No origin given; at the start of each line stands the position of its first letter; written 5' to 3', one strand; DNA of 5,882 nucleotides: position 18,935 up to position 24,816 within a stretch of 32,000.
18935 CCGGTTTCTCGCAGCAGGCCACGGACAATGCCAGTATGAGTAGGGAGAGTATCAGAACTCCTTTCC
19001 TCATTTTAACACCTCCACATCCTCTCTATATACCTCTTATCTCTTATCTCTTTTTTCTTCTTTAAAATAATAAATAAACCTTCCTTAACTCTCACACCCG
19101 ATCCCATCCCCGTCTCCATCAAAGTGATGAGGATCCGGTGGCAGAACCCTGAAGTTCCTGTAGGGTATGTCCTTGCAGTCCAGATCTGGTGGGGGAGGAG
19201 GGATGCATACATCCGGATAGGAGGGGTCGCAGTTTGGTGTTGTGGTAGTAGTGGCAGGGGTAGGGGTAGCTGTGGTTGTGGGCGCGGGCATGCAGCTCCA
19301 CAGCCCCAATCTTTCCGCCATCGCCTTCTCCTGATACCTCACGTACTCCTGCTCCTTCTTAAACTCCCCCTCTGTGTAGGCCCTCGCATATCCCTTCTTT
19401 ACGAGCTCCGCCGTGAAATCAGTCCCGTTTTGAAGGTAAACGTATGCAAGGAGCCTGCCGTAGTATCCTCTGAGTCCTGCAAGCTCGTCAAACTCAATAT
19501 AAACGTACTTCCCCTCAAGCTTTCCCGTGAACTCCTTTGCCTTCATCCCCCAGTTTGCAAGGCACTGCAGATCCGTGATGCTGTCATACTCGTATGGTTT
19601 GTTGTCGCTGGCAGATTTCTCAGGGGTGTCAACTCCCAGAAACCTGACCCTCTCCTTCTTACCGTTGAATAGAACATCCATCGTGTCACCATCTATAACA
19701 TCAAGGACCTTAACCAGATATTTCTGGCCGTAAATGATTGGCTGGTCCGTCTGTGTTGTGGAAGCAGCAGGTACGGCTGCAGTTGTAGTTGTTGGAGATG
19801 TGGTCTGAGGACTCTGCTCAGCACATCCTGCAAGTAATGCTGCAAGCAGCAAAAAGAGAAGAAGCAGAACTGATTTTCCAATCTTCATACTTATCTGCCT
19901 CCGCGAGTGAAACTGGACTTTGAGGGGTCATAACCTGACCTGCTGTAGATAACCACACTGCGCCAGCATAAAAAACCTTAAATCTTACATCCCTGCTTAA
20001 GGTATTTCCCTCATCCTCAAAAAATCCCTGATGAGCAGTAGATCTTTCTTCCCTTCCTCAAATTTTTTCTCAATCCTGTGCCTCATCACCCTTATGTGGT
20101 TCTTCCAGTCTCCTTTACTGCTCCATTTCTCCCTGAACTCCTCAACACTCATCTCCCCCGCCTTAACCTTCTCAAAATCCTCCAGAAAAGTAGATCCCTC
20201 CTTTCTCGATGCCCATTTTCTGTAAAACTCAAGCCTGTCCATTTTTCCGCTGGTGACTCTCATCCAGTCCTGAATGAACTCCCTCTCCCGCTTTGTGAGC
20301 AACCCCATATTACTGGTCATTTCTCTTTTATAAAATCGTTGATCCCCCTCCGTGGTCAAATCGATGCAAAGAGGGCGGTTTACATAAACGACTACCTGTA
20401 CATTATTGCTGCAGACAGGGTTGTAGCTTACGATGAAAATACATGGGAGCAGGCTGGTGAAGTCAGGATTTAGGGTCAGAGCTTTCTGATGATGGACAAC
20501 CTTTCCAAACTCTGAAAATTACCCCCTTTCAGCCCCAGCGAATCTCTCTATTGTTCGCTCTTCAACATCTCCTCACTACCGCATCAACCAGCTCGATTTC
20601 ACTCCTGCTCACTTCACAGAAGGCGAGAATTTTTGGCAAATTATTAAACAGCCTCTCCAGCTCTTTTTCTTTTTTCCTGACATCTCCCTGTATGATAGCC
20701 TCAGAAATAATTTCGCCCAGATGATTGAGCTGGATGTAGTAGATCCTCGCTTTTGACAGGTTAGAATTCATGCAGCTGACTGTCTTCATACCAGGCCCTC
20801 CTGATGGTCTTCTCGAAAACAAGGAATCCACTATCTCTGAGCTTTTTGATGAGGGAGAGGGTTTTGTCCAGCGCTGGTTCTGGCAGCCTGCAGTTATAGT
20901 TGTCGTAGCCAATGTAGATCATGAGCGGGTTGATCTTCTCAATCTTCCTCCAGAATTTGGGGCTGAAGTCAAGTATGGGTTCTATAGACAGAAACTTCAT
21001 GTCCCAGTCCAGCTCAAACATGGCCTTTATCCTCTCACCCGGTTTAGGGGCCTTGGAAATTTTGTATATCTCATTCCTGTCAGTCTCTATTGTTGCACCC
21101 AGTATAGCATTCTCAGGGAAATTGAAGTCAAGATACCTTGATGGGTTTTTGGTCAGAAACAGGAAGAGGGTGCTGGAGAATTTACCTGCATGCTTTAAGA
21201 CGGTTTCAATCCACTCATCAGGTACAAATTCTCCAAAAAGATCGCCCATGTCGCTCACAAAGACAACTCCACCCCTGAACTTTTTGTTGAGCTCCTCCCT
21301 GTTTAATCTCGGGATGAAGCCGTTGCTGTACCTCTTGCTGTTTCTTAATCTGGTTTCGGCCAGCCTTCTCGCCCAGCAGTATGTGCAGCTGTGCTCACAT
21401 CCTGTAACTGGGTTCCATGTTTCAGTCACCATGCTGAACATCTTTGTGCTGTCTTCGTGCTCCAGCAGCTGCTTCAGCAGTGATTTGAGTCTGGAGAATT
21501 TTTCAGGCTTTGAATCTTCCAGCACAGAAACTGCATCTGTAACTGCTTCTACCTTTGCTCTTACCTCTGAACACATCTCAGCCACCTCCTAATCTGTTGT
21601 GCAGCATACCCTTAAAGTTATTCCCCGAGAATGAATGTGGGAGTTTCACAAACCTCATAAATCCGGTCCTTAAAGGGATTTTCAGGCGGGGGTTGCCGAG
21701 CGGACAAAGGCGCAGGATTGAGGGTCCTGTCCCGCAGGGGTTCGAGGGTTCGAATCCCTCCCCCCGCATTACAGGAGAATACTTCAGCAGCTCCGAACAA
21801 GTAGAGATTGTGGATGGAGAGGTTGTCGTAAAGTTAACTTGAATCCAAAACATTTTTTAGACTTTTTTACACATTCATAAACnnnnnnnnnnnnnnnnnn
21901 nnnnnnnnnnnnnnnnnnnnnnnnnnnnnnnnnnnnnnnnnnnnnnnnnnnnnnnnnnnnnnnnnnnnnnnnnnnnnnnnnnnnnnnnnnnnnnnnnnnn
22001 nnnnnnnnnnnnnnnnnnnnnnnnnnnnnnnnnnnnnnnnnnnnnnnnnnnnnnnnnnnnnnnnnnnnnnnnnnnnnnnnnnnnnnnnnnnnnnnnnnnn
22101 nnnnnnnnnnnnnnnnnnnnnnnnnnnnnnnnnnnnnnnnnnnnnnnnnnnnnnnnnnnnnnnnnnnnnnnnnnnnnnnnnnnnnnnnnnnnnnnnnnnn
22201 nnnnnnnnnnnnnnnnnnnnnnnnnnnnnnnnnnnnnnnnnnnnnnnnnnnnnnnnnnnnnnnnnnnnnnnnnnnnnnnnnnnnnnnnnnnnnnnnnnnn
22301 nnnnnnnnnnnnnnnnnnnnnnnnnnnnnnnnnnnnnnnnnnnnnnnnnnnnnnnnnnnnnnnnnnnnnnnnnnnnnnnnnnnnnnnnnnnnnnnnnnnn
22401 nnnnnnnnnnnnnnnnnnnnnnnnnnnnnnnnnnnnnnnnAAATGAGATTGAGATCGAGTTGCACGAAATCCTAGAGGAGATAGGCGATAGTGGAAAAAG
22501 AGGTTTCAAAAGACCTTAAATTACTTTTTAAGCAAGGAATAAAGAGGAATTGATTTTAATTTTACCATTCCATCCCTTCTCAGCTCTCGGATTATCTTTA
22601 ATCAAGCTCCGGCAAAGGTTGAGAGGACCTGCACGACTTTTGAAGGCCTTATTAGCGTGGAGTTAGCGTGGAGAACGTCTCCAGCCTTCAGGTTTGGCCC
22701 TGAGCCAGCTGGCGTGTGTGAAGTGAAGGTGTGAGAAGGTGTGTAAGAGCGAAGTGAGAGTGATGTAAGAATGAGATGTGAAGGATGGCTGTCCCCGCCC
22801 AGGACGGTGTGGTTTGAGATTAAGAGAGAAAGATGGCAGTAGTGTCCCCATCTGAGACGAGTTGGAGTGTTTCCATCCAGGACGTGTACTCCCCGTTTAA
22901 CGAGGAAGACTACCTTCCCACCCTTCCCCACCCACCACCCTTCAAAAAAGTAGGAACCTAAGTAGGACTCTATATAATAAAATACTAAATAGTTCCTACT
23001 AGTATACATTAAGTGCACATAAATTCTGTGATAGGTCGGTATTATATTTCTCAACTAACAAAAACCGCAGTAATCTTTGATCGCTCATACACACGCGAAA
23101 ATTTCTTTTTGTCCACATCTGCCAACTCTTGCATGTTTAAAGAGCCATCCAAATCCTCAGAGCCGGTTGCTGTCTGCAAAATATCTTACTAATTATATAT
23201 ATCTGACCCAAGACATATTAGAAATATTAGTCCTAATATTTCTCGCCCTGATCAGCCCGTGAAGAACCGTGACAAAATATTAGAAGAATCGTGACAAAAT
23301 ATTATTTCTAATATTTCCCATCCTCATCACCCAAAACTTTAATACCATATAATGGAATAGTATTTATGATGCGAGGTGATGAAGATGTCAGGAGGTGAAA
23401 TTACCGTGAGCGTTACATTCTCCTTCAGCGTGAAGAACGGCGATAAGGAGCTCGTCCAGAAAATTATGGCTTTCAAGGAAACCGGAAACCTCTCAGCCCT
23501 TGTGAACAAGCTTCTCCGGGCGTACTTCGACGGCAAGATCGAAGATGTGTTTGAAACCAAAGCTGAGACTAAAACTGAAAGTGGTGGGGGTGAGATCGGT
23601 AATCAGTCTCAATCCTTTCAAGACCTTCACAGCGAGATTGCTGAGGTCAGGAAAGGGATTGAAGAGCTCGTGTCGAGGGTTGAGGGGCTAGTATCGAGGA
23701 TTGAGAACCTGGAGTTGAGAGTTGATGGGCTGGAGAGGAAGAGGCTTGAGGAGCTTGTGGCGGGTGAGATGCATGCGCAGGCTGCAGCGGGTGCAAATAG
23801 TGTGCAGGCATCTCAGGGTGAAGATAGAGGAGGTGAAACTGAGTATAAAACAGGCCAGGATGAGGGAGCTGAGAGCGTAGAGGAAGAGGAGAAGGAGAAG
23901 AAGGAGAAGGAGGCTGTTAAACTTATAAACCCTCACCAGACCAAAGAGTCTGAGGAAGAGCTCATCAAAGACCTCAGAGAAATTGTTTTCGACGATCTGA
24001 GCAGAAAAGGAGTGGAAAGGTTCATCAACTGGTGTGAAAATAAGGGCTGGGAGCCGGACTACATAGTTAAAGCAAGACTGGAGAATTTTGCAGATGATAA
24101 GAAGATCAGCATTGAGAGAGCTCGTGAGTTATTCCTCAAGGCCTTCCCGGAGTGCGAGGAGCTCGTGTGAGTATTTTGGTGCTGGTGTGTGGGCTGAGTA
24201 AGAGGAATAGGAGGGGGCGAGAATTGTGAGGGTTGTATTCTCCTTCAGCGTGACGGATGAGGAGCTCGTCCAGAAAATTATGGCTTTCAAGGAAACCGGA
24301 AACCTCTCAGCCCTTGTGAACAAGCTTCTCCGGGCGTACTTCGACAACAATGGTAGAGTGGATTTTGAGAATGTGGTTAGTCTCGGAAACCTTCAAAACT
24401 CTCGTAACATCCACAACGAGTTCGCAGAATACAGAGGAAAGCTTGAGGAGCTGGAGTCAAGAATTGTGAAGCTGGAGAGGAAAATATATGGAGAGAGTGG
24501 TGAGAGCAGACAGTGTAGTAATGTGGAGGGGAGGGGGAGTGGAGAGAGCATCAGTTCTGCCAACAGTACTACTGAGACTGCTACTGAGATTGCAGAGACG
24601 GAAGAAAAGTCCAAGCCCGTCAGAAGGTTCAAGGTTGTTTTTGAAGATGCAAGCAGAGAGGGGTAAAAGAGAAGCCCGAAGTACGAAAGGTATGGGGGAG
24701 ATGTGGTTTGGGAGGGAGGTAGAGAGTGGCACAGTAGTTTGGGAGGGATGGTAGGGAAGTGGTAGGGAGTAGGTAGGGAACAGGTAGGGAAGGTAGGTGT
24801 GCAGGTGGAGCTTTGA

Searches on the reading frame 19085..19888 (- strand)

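Call 23: search_protein_families(library=pfam, proteins=[window:19085-19888:-], max_evalue=0.01)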
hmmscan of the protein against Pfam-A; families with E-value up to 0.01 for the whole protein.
window:19085-19888:- (267 aa): 2 families
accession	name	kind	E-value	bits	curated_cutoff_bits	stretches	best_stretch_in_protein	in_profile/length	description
PF00565.23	SNase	-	6.4e-23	81.7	21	1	80-198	1-106/107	Staphylococcal nuclease homologue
PF05901.16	Excalibur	-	0.0028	18.4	22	1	254-266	24-36/36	Excalibur calcium-binding domain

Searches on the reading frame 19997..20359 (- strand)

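Call 24: search_protein_families(library=pfam, proteins=[window:19997-20359:-], max_evalue=0.01)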
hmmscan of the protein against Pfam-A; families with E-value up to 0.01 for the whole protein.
window:19997-20359:- (120 aa): 2 families
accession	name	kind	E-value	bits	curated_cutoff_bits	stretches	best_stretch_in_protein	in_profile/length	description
PF16947.10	Ferredoxin_N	-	7.6e-05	23.2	25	0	59-80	29-50/65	N-terminal region of 4Fe-4S ferredoxin iron-sulfur binding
PF25503.1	TPR_CHK1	-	0.0026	17.6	27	0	52-83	23-54/245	CHK1-like, TPR repeats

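Call 63: search_protein_families(library=pfam, proteins=[window:19997-20359:-], max_evalue=0.1)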
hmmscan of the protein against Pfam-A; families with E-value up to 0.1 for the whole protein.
window:19997-20359:- (120 aa): 3 families
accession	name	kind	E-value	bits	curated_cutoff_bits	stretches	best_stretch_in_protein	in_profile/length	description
PF16947.10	Ferredoxin_N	-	7.6e-05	23.2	25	0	59-80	29-50/65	N-terminal region of 4Fe-4S ferredoxin iron-sulfur binding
PF25503.1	TPR_CHK1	-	0.0026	17.6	27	1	52-83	23-54/245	CHK1-like, TPR repeats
PF14469.11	AKAP28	-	0.067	13.4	22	0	65-97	9-41/121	28 kDa A-kinase anchor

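Call 75: search_protein_families(library=phrogs, proteins=[window:19997-20359:-], max_evalue=0.01)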
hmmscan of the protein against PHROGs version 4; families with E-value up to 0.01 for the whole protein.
window:19997-20359:- (120 aa): 0 families

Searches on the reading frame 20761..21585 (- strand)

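Call 23: search_protein_families(library=pfam, proteins=[window:20761-21585:-], max_evalue=0.01)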
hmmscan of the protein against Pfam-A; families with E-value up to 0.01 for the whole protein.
window:20761-21585:- (274 aa): 2 families
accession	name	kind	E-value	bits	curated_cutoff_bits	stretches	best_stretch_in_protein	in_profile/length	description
PF07505.17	DUF5131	-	5.6e-19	69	28.9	1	53-206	7-165/243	Protein of unknown function (DUF5131)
PF04055.27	Radical_SAM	-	0.00033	21.3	29.5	1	58-254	2-141/166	Radical SAM superfamily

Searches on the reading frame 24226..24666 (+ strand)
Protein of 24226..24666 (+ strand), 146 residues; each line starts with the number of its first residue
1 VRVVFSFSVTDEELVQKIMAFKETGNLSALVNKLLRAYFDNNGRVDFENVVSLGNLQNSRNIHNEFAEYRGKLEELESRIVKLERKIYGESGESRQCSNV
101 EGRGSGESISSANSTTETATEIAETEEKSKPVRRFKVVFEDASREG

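Call 24: search_protein_families(library=pfam, proteins=[window:24226-24666:+], max_evalue=0.01)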
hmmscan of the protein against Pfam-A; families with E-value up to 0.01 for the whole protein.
window:24226-24666:+ (146 aa): 1 family
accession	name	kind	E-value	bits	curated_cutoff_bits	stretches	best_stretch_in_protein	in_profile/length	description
PF07426.16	Dynactin_p22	-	0.0093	16.2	25.2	0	73-96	2-25/168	Dynactin subunit p22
